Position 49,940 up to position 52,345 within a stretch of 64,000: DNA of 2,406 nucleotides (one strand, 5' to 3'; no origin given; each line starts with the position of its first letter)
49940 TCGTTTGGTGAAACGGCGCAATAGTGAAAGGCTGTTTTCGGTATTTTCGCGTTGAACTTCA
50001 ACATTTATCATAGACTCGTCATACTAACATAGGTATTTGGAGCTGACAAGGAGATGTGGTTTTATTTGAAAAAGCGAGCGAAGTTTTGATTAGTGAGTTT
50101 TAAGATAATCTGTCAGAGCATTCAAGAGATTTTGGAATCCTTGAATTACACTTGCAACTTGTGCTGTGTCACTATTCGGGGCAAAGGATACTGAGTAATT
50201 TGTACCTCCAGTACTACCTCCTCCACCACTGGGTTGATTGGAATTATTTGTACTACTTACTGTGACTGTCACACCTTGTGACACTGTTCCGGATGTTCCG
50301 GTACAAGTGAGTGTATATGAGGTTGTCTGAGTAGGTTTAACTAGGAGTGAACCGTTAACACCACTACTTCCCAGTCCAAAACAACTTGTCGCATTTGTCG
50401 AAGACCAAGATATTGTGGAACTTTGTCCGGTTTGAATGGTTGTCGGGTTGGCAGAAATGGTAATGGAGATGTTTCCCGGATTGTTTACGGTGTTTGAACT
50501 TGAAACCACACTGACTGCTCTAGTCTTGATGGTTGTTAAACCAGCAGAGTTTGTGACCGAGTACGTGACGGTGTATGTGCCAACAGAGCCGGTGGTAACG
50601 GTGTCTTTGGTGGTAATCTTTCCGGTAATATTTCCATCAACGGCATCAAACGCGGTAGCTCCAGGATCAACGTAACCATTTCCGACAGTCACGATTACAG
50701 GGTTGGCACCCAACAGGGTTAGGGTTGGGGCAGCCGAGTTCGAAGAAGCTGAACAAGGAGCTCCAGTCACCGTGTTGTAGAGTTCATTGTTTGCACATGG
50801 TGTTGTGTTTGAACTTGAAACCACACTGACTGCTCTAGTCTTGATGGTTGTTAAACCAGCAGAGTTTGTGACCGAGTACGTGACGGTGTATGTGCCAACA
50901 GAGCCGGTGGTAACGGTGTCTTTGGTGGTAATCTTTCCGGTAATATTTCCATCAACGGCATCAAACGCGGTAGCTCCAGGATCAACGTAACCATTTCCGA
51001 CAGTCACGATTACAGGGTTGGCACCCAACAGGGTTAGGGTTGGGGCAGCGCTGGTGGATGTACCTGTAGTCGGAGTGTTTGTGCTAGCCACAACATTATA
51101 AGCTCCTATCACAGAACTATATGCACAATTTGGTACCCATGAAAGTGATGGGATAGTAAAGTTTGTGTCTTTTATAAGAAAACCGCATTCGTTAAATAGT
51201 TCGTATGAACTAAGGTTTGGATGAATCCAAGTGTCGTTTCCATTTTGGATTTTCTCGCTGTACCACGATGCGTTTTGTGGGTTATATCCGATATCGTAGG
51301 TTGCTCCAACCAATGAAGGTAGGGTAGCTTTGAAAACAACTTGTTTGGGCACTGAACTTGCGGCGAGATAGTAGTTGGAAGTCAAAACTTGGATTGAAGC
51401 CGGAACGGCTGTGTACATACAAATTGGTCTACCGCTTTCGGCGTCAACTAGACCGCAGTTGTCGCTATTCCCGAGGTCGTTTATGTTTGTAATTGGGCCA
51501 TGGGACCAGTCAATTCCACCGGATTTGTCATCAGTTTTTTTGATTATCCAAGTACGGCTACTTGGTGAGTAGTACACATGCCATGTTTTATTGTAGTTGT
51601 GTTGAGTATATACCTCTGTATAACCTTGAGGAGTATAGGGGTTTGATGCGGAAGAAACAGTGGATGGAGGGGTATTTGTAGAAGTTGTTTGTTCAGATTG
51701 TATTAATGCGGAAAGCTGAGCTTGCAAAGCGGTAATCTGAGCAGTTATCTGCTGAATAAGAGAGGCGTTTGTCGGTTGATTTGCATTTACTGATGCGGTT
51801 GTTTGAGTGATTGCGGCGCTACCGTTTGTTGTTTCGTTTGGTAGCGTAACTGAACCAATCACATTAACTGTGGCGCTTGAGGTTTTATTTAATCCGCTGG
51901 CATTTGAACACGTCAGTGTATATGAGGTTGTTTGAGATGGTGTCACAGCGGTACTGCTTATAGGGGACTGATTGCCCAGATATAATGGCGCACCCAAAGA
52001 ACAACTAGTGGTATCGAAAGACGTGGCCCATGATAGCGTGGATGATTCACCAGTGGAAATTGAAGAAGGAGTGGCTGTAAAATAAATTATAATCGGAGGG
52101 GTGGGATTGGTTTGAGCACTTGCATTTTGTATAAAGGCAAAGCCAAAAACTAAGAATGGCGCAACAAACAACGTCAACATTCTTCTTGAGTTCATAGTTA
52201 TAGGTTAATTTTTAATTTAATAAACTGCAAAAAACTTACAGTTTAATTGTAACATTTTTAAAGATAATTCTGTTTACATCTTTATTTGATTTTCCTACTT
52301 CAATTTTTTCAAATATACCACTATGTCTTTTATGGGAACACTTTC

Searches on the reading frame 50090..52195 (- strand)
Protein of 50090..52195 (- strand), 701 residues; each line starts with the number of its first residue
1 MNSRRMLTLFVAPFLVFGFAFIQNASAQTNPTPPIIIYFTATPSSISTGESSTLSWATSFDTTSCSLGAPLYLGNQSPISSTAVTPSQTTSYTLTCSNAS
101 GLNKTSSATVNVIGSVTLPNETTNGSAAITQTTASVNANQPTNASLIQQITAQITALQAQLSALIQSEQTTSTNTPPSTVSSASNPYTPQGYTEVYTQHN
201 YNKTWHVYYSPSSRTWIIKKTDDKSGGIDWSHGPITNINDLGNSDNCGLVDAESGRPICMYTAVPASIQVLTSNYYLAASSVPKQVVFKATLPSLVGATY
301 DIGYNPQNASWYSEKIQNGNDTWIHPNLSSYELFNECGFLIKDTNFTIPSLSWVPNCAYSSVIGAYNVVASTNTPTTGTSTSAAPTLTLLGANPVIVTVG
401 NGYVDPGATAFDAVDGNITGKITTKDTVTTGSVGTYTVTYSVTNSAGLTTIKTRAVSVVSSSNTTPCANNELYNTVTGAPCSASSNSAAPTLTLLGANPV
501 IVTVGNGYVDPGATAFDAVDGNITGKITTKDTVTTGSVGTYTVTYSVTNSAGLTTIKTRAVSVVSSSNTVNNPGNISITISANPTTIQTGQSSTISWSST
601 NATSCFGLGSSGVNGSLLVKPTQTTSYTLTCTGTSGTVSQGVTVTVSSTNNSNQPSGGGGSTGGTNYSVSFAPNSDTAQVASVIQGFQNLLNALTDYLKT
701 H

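Call 53: search_protein_families(library=pfam, proteins=[window:50090-52195:-])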
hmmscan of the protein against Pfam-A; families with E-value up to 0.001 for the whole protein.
window:50090-52195:- (701 aa): 1 family
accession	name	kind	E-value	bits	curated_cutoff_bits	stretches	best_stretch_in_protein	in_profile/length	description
PF16403.11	Bact_surface_Ig-like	-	1.2e-37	128.2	27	2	387-458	1-71/71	Bacterial surface protein, Ig-like domain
